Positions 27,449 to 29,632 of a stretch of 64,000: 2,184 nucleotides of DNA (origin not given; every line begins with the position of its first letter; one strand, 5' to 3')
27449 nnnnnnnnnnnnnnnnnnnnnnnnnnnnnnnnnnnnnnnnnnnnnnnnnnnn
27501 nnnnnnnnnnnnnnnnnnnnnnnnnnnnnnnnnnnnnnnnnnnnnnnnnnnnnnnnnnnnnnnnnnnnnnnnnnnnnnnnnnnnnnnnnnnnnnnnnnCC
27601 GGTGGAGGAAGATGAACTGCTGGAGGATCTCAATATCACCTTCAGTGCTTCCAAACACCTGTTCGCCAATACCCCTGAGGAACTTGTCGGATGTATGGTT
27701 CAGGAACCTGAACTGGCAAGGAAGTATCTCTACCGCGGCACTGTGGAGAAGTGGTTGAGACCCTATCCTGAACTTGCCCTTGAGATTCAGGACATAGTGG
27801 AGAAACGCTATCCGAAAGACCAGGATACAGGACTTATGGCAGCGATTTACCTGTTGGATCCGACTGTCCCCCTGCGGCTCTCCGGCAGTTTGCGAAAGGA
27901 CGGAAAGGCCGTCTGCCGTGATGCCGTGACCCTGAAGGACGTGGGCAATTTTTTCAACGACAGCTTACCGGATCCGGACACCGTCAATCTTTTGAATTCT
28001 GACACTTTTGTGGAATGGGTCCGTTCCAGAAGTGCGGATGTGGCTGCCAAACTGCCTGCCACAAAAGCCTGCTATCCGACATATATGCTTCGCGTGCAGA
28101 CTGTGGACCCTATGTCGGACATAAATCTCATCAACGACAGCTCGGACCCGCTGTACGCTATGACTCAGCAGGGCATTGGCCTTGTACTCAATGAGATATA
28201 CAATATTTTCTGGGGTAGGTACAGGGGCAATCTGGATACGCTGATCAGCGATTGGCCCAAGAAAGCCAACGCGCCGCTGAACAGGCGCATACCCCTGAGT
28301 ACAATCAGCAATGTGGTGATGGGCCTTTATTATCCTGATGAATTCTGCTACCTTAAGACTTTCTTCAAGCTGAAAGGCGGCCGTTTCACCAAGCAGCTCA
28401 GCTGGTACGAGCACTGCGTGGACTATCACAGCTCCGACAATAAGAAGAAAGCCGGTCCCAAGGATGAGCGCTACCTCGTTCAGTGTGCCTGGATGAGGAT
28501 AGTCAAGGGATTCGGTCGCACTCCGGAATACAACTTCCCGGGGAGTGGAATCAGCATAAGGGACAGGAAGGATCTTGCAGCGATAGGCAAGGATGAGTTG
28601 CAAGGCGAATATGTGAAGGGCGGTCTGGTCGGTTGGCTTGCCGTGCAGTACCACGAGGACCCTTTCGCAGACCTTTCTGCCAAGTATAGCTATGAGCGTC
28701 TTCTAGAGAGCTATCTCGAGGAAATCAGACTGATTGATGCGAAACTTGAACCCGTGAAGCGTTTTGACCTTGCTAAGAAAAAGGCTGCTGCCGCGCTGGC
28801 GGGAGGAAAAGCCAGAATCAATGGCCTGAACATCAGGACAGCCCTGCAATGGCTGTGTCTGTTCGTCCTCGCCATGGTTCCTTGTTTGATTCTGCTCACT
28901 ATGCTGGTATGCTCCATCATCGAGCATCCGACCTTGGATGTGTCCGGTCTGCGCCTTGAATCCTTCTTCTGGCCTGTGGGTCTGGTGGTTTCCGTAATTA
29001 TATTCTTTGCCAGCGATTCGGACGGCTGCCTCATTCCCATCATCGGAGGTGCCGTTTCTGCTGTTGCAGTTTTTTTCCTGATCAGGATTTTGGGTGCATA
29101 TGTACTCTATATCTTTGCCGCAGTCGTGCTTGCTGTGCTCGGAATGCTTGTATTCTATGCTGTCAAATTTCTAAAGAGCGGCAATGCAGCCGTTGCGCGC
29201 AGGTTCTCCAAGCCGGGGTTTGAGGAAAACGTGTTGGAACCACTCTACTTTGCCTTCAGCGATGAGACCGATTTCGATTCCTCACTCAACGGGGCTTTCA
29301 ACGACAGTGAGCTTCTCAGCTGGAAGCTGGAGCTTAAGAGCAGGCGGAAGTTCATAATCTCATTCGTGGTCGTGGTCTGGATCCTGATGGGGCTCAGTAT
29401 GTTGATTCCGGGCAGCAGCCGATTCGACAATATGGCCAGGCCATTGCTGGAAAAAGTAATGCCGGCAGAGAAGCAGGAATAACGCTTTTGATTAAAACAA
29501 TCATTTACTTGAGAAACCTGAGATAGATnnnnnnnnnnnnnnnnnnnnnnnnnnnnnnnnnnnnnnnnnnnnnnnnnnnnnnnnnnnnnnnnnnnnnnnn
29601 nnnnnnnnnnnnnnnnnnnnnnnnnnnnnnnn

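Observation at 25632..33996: Self-contained five-gene phospho-switch operon: zinc-ribbon protein, membrane Ser/Thr kinase, 4x AAA+ ATPase, Zn-FHA, PP2C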

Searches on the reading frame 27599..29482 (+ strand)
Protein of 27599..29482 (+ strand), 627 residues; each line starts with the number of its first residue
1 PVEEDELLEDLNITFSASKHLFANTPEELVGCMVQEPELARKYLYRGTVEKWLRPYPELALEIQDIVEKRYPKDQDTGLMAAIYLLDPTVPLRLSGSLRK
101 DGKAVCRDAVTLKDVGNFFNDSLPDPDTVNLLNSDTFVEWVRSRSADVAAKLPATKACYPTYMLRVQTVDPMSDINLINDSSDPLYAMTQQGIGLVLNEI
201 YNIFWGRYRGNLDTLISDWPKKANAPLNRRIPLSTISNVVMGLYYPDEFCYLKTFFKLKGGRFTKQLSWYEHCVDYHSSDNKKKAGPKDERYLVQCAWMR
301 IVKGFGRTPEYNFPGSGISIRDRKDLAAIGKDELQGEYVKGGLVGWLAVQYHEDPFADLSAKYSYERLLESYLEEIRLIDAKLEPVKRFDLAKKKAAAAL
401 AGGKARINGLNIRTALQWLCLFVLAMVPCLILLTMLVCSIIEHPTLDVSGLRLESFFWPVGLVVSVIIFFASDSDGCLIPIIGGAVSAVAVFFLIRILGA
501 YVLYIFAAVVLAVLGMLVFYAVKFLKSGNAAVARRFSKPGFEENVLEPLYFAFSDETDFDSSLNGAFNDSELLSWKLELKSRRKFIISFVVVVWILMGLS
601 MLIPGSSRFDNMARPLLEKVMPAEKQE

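Call 38: find_homologous_proteins(query=window:27599-29482:+)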
Query window:27599-29482:+ (627 aa): 109 proteins with E <= 0.001 among 8000 candidates.
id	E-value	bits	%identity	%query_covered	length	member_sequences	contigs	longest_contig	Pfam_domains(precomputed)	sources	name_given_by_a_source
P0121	0.0e+0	1417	99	100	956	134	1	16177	PF07714.24,PF00069.32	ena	-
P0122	0.0e+0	1136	77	100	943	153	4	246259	PF07714.24,PF00069.32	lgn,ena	-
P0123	1.2e-226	772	54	99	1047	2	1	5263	PF07714.24,PF00069.32,PF01471.24,PF01636.30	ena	-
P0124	3.5e-225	767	55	100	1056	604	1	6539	PF07714.24,PF00069.32,PF01471.24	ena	-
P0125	1.8e-222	758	54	100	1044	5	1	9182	PF07714.24,PF00069.32,PF01471.24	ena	-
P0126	1.8e-221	755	53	100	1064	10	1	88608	PF07714.24,PF00069.32,PF01471.24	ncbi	ncbi:MAG: peptidoglycan-binding protein [Candidatus Cryptobacteroides sp.]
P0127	3.3e-221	754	54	100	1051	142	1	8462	PF07714.24,PF00069.32,PF01471.24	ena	-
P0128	4.0e-221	754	53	100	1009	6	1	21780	PF07714.24,PF00069.32,PF01471.24,PF01636.30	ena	-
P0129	5.5e-220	750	54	99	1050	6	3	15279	PF07714.24,PF00069.32,PF01471.24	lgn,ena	-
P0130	1.9e-218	745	55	99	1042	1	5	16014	PF07714.24,PF00069.32,PF01471.24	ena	-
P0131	4.0e-217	741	53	100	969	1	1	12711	PF07714.24,PF00069.32,PF01471.24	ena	-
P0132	4.9e-217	740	53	100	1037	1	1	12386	PF07714.24,PF00069.32,PF01471.24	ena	-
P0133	5.5e-214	730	54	100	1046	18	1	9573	PF07714.24,PF00069.32,PF01471.24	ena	-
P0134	2.4e-213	728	53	100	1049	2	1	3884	PF07714.24,PF00069.32,PF01471.24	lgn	-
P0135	3.0e-213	728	53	100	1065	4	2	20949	PF07714.24,PF00069.32,PF01471.24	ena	-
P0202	1.7e-118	415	38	99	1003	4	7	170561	PF07714.24,PF00069.32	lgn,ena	-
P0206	8.9e-29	118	26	58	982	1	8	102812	PF07714.24,PF00069.32,PF14531.13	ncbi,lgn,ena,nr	ncbi:MAG: protein kinase [Prevotella sp.]|nr:protein kinase [Prevotella sp.]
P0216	4.3e-25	106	25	50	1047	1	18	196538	PF07714.24,PF00069.32,PF14531.13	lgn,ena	-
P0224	6.8e-21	92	22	46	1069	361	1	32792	PF07714.24,PF00069.32,PF14531.13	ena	-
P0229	5.7e-15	73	25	90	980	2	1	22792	PF07714.24,PF00069.32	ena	-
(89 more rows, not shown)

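Call 39: find_encoding_contigs(protein=P0206, flank=10000, max_places=2)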
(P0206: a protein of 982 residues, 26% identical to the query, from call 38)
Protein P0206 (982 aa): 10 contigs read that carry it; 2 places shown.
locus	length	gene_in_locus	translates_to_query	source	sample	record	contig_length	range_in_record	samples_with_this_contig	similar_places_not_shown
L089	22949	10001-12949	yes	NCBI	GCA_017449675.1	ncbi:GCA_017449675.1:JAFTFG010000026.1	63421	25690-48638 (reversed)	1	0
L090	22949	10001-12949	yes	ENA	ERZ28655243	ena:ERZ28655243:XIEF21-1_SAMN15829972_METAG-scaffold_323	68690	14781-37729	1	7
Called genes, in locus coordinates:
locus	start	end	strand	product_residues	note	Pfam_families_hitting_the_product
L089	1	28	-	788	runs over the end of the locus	PF00932:LTD, PF13287:Fn3_assoc (weak), PF13290:CHB_HEX_C_1, PF08757:CotH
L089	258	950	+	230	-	PF05198:IF3_N, PF00707:IF3_C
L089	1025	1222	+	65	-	PF01632:Ribosomal_L35p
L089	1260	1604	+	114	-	PF00453:Ribosomal_L20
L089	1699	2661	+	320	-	PF02016:Peptidase_S66, PF17676:Peptidase_S66C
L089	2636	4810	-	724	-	PF09371:Tex_N, PF22706:Tex_central_region, PF16921:Tex_YqgF, PF14635:HHH_7, PF12836:HHH_3, PF17674:HHH_9, PF00575:S1, PF23459:S1_RRP5 (weak)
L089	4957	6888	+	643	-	PF00005:ABC_tran, PF02463:SMC_N (faint), PF03193:RsgA_GTPase (faint), PF13476:AAA_23 (faint), PF13555:AAA_29 (faint), PF12848:ABC_tran_Xtn, PF00005:ABC_tran, PF16326:ABC_tran_CTD (weak), +3 more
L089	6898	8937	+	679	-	PF05649:Peptidase_M13_N, PF01431:Peptidase_M13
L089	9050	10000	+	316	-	PF17032:Zn_ribbon_15 (faint), PF13248:Zn_ribbon_3 (faint), PF18912:DZR_2 (faint), PF24460:DUF7575 (faint), PF24463:DUF7577 (weak), PF12773:DZR, PF13240:Zn_Ribbon_1 (weak), PF12773:DZR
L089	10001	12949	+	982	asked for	PF00069:Pkinase, PF07714:PK_Tyr_Ser-Thr, PF14531:Kinase-like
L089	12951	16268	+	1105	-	PF00004:AAA (weak), PF00004:AAA, PF13191:AAA_16 (weak), PF17866:AAA_lid_6, PF00004:AAA, PF17866:AAA_lid_6, PF00004:AAA, PF17866:AAA_lid_6, +38 more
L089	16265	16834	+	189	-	PF00498:FHA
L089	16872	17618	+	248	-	PF00481:PP2C (weak), PF13672:PP2C_2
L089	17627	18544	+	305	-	PF04204:HTS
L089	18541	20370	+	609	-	PF01136:Peptidase_U32, PF12392:DUF3656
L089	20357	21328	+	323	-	-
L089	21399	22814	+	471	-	PF01266:DAO, PF01494:FAD_binding_3 (weak), PF01946:Thi4 (weak), PF13450:NAD_binding_8, PF01593:Amino_oxidase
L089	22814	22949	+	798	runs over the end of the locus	PF07715:Plug, PF00593:TonB_dep_Rec_b-barrel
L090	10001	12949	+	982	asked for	PF00069:Pkinase, PF07714:PK_Tyr_Ser-Thr, PF14531:Kinase-like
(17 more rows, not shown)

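Call 40: find_encoding_contigs(protein=P0216, flank=10000, max_places=2)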
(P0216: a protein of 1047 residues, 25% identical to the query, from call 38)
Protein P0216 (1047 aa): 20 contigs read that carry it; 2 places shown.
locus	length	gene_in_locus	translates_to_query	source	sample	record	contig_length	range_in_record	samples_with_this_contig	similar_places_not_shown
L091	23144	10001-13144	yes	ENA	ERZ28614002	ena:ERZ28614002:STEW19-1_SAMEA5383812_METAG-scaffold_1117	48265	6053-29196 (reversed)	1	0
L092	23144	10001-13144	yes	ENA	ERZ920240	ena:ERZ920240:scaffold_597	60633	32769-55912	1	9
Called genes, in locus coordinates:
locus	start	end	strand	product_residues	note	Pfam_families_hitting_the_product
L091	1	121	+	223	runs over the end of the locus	-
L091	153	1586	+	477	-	-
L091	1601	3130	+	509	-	PF03553:Na_H_antiporter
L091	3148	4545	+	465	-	PF03051:Peptidase_C1_2, PF00112:Peptidase_C1 (faint)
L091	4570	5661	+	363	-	PF00905:Transpeptidase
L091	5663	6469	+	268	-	PF00398:RrnaAD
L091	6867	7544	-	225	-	PF00160:Pro_isomerase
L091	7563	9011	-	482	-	PF01554:MatE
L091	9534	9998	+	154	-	-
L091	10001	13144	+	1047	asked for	PF00069:Pkinase, PF07714:PK_Tyr_Ser-Thr, PF14531:Kinase-like (weak)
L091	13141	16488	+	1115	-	PF00493:MCM (faint), PF05496:RuvB_N (faint), PF00004:AAA, PF17866:AAA_lid_6, PF00004:AAA, PF17866:AAA_lid_6, PF00004:AAA, PF17866:AAA_lid_6, +33 more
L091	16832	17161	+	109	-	PF00498:FHA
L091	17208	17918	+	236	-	PF00481:PP2C (faint), PF13672:PP2C_2, PF07228:SpoIIE (weak)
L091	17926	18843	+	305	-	PF04204:HTS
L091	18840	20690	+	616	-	PF01136:Peptidase_U32, PF12392:DUF3656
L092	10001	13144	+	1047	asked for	PF00069:Pkinase, PF07714:PK_Tyr_Ser-Thr, PF14531:Kinase-like (weak)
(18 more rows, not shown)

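Call 41: find_encoding_contigs(protein=P0224, flank=10000, max_places=2)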
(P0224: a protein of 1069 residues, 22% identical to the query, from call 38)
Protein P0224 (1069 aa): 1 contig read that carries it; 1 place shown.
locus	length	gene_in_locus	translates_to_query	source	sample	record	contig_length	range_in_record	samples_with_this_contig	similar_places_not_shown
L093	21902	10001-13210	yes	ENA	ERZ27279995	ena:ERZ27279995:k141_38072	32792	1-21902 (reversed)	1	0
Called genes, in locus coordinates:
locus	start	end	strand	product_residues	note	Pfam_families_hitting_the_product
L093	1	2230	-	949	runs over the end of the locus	PF07494:Reg_prop (faint), PF02518:HATPase_c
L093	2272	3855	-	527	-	PF17005:WD40_like (faint), PF23381:Beta-prop_IFT122_1st, PF24807:WD40_CDC20-Fz (weak), PF24817:WD40_WDHD1_1st, PF25173:Beta-prop_WDR3_1st, PF25175:Beta-prop_WDR5 (weak), PF24814:WD40_Prp19 (weak), PF25174:Beta-prop_THOC3 (weak), +2 more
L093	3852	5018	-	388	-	PF00072:Response_reg, PF07228:SpoIIE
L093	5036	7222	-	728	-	PF03030:H_PPase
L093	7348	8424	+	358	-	-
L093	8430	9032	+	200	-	PF02659:Mntp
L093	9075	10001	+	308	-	PF17032:Zn_ribbon_15 (faint), PF24460:DUF7575 (faint), PF12773:DZR, PF13240:Zn_Ribbon_1 (weak), PF24463:DUF7577 (weak), PF12773:DZR, PF13240:Zn_Ribbon_1 (weak), PF12773:DZR (weak), +2 more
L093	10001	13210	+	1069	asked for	PF00069:Pkinase, PF07714:PK_Tyr_Ser-Thr, PF14531:Kinase-like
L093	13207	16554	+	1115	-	PF00493:MCM (faint), PF00004:AAA (weak), PF00004:AAA, PF17866:AAA_lid_6, PF00004:AAA, PF17866:AAA_lid_6, PF00004:AAA, PF17866:AAA_lid_6, +38 more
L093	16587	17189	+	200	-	PF12773:DZR (faint), PF00498:FHA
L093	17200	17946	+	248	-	PF00481:PP2C (weak), PF13672:PP2C_2, PF07228:SpoIIE (weak)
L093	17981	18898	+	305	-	PF04204:HTS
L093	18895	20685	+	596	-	PF01136:Peptidase_U32, PF12392:DUF3656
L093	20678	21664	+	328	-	-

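Call 43: find_homologous_proteins(query=L089:9050-10000:+)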
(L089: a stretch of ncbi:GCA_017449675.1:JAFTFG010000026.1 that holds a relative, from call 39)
Query L089:9050-10000:+ (316 aa): 1336 proteins with E <= 0.001 among 6466 candidates; the best 120 are listed.
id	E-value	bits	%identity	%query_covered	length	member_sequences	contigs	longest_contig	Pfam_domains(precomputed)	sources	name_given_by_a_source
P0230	1.5e-195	667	91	100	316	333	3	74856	PF18912.7,PF13240.12,PF12773.14,PF17032.11,PF24463.2,PF24460.2,PF13248.12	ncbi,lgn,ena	-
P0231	3.2e-189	646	85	100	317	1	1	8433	PF18912.7,PF13240.12,PF12773.14,PF17032.11,PF24463.2,PF13248.12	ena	-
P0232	4.2e-188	642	85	100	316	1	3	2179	PF18912.7,PF13240.12,PF12773.14,PF17032.11,PF24463.2,PF24460.2,PF13248.12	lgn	-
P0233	5.8e-188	642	85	100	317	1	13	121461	PF18912.7,PF13240.12,PF12773.14,PF17032.11,PF24463.2,PF13248.12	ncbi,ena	-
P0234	5.9e-188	642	85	100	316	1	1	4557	PF18912.7,PF13240.12,PF12773.14,PF17032.11,PF24463.2,PF13248.12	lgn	-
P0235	6.7e-188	642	85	100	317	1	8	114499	PF18912.7,PF13240.12,PF12773.14,PF17032.11,PF24463.2,PF24460.2,PF13248.12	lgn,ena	-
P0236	6.9e-188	642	85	100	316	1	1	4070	PF18912.7,PF13240.12,PF12773.14,PF17032.11,PF24463.2,PF24460.2,PF13248.12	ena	-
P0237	7.6e-188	642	84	100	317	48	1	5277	PF18912.7,PF13240.12,PF12773.14,PF17032.11,PF24463.2,PF24460.2,PF13248.12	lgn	-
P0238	7.7e-188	642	88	100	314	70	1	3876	PF18912.7,PF13240.12,PF12773.14,PF17032.11,PF24463.2,PF24460.2,PF13248.12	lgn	-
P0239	8.6e-188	641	84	100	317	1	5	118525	PF18912.7,PF13240.12,PF12773.14,PF17032.11,PF24463.2,PF24460.2,PF13248.12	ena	-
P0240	8.6e-188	641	84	100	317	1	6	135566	PF18912.7,PF13240.12,PF12773.14,PF17032.11,PF24463.2,PF24460.2,PF13248.12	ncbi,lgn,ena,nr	ncbi:MAG: zinc ribbon domain-containing protein [Prevotella sp.]|nr:zinc ribbon domain-containing pr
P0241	8.8e-188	641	84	100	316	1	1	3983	PF18912.7,PF13240.12,PF12773.14,PF17032.11,PF24463.2,PF24460.2,PF13248.12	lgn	-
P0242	8.8e-188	641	84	100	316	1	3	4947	PF18912.7,PF13240.12,PF12773.14,PF17032.11,PF24463.2,PF24460.2,PF13248.12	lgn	-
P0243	1.1e-187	641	85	100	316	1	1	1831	PF18912.7,PF13240.12,PF12773.14,PF17032.11,PF24463.2,PF24460.2,PF13248.12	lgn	-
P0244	1.3e-187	641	84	100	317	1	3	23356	PF18912.7,PF13240.12,PF12773.14,PF17032.11,PF24463.2,PF24460.2,PF13248.12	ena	-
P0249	2.9e-187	640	84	100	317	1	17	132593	PF18912.7,PF13240.12,PF12773.14,PF17032.11,PF24463.2,PF13248.12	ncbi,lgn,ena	-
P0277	3.0e-167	574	76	100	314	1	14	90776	PF18912.7,PF13240.12,PF12773.14,PF17032.11,PF24463.2,PF13248.12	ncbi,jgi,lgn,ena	-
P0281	3.7e-167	574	75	100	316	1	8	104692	PF18912.7,PF13240.12,PF12773.14,PF17032.11,PF24463.2,PF24460.2,PF13248.12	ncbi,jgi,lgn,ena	jgi:predicted amidophosphoribosyltransferase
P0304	2.4e-164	564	72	100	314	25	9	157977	PF18912.7,PF13240.12,PF12773.14,PF17032.11,PF24463.2,PF13248.12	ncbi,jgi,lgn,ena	-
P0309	8.8e-164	562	75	100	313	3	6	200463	PF18912.7,PF13240.12,PF12773.14,PF17032.11,PF24463.2,PF24460.2,PF13248.12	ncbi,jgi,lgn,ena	jgi:ribosomal protein L40E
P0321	2.7e-163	561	74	100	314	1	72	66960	PF18912.7,PF13240.12,PF12773.14,PF17032.11,PF24463.2,PF24460.2,PF13248.12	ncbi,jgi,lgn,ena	jgi:predicted amidophosphoribosyltransferase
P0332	1.9e-162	558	71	100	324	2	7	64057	PF18912.7,PF13240.12,PF12773.14,PF17032.11,PF24463.2,PF24460.2,PF13248.12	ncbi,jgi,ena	jgi:predicted amidophosphoribosyltransferase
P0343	2.1e-161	555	72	100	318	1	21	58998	PF18912.7,PF13240.12,PF12773.14,PF17032.11,PF24463.2,PF24460.2,PF13248.12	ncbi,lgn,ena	-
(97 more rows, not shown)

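Call 44: list_cluster_members(proteins=[P0321, P0309, P0281, P0332, P0304, P0277, P0343, P0249])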
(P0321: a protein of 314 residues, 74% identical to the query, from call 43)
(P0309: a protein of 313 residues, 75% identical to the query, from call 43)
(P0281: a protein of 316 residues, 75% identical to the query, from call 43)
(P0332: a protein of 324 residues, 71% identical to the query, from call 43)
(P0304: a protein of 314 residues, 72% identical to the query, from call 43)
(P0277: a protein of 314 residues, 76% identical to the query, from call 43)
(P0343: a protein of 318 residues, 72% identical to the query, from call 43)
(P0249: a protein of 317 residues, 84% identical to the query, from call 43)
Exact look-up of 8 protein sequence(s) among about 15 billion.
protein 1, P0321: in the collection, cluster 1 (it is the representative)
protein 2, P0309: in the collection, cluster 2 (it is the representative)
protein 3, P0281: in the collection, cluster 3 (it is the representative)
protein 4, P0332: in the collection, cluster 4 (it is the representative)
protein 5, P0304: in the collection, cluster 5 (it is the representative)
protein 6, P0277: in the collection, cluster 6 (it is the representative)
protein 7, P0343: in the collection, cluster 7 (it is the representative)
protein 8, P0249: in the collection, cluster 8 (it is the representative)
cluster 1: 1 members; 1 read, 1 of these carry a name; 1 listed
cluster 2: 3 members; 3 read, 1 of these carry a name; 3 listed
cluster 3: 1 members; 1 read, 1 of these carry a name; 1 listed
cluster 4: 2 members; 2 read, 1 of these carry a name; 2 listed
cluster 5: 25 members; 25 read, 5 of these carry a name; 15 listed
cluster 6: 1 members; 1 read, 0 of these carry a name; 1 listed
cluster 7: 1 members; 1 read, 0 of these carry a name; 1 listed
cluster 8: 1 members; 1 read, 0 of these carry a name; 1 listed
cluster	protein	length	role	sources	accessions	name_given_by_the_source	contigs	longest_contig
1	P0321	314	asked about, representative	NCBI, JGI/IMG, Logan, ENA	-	predicted amidophosphoribosyltransferase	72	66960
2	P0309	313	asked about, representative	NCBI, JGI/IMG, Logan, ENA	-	ribosomal protein L40E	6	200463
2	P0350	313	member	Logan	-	-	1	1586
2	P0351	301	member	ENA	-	-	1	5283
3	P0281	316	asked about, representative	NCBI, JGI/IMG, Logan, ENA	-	predicted amidophosphoribosyltransferase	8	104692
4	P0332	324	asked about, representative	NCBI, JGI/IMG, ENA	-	predicted amidophosphoribosyltransferase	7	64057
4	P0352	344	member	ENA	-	-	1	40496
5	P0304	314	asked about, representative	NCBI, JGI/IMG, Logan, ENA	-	-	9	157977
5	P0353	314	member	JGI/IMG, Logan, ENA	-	predicted amidophosphoribosyltransferase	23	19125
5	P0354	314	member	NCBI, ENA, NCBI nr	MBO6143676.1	MAG: zinc ribbon domain-containing protein [Prevotella sp.] | zinc ribbon domain-containing protein [Prevotella sp.]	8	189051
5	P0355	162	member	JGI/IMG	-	hypothetical protein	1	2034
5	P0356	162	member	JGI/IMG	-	hypothetical protein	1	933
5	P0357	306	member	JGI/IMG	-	hypothetical protein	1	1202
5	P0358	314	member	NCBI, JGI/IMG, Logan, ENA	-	-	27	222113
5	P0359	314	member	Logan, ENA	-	-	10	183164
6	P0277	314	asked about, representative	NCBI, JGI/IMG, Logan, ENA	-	-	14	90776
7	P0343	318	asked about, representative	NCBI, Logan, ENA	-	-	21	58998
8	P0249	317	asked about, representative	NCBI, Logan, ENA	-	-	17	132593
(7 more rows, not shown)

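Call 94: find_encoding_contigs(protein=P0229, flank=9000, max_places=1)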
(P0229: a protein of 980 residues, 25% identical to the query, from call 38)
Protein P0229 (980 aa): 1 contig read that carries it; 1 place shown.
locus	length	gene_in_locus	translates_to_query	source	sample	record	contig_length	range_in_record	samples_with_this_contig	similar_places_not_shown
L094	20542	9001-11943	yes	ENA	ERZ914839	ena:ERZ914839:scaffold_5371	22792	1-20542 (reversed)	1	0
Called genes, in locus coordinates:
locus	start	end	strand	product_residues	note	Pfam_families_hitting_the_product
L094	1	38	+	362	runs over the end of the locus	PF00579:tRNA-synt_1b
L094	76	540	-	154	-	-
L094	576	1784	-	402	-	PF01053:Cys_Met_Meta_PP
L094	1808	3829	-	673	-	PF22745:Nlig-Ia, PF01653:DNA_ligase_aden, PF03120:OB_DNA_ligase, PF00533:BRCT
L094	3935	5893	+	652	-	PF00005:ABC_tran, PF02463:SMC_N (faint), PF03193:RsgA_GTPase (faint), PF13476:AAA_23 (faint), PF13555:AAA_29 (faint), PF00350:Dynamin_N (faint), PF12848:ABC_tran_Xtn, PF00005:ABC_tran, +2 more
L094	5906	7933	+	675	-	PF05649:Peptidase_M13_N, PF01431:Peptidase_M13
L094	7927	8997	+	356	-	PF17032:Zn_ribbon_15 (faint), PF13248:Zn_ribbon_3 (weak), PF18912:DZR_2 (faint), PF24460:DUF7575 (faint), PF24463:DUF7577 (weak), PF12773:DZR, PF13240:Zn_Ribbon_1 (weak), PF12773:DZR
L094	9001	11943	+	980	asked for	PF00069:Pkinase, PF07714:PK_Tyr_Ser-Thr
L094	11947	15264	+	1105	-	PF00493:MCM (faint), PF00004:AAA (weak), PF00004:AAA, PF17866:AAA_lid_6, PF00004:AAA, PF17866:AAA_lid_6, PF00004:AAA, PF17866:AAA_lid_6, +39 more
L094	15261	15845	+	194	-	PF12773:DZR (weak), PF13240:Zn_Ribbon_1 (faint), PF00498:FHA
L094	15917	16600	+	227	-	PF00481:PP2C (weak), PF13672:PP2C_2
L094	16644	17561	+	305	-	PF04204:HTS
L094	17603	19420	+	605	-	PF01136:Peptidase_U32, PF12392:DUF3656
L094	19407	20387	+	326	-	-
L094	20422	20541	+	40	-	?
